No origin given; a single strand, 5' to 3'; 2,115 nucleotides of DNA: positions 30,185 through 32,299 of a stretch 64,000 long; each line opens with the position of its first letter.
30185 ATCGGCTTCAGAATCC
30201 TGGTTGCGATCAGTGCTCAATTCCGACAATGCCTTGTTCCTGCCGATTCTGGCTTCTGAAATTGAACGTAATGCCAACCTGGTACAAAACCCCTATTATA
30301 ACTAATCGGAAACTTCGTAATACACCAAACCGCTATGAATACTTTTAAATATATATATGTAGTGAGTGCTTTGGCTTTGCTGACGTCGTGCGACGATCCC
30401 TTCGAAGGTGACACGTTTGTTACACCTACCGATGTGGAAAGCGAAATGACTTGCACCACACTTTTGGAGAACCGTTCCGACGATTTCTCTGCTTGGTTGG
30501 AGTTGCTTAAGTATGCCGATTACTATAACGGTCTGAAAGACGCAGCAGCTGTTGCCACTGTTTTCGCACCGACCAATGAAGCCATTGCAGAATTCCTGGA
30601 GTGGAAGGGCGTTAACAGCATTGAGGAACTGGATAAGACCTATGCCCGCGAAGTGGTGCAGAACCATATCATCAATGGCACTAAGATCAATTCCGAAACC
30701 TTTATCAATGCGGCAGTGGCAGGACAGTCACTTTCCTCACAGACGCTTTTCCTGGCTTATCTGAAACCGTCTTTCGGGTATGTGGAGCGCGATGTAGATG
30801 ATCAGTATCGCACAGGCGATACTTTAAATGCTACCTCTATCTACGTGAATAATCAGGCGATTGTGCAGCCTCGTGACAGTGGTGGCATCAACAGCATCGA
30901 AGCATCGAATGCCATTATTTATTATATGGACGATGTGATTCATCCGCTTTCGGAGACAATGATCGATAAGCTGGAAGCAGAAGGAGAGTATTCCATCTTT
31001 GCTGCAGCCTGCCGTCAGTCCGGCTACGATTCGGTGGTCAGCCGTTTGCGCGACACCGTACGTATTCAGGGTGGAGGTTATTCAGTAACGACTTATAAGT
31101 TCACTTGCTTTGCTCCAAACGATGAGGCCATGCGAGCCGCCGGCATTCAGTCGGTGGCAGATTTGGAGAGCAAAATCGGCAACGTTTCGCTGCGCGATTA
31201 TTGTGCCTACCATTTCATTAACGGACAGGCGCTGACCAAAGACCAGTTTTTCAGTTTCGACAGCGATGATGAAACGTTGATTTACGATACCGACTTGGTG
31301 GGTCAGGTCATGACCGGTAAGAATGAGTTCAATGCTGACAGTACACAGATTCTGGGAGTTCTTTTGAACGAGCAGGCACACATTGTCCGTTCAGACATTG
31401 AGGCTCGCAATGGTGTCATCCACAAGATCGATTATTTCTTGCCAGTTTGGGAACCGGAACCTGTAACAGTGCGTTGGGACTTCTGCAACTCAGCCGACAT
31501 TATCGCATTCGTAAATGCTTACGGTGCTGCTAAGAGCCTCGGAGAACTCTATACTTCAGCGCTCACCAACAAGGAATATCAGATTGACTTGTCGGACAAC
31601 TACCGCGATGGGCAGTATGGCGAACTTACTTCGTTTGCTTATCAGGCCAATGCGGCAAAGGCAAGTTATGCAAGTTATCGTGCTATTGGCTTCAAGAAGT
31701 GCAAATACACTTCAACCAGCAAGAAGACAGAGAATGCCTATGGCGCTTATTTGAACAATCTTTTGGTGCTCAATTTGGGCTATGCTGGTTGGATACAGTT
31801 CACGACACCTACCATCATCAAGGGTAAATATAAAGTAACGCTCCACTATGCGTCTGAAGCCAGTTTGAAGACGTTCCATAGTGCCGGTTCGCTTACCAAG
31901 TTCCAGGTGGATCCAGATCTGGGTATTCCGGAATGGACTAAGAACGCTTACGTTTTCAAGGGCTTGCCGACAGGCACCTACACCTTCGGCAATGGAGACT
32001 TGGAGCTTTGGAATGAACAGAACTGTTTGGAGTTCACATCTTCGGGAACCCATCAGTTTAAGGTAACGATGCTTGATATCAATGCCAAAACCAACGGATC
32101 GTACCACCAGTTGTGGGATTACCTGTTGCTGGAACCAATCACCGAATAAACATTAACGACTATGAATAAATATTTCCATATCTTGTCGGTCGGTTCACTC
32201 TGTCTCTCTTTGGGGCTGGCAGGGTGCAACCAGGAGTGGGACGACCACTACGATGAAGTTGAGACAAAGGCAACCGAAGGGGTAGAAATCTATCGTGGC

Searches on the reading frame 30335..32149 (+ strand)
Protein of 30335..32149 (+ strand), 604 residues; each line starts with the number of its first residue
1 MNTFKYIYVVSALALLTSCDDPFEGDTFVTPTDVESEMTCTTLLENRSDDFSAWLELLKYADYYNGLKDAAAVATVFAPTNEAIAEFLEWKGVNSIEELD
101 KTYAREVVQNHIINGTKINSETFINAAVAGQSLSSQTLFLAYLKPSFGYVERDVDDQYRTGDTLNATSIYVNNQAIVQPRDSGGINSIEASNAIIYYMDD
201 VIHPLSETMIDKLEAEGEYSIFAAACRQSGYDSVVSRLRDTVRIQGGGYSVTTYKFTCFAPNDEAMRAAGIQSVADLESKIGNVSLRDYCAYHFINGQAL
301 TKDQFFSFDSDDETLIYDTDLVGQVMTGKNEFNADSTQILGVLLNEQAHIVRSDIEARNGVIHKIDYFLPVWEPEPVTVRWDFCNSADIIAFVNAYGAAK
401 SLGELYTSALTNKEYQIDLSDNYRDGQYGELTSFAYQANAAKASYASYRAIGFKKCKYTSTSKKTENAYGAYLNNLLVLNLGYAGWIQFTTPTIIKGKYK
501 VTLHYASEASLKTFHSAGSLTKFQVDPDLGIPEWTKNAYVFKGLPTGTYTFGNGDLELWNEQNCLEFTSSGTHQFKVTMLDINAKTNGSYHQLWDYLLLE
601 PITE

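Call 45: search_protein_families(library=pfam, proteins=[window:30335-32149:+], max_evalue=0.00001)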
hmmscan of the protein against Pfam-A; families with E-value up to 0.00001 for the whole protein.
window:30335-32149:+ (604 aa): 2 families
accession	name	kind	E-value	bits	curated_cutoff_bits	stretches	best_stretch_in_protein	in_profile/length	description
PF02469.27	Fasciclin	-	1.6e-25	90.1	22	2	219-369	3-121/123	Fasciclin domain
PF17133.9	DUF5108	-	4.7e-25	89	27.4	1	382-602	2-226/226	Domain of unknown function (DUF5108)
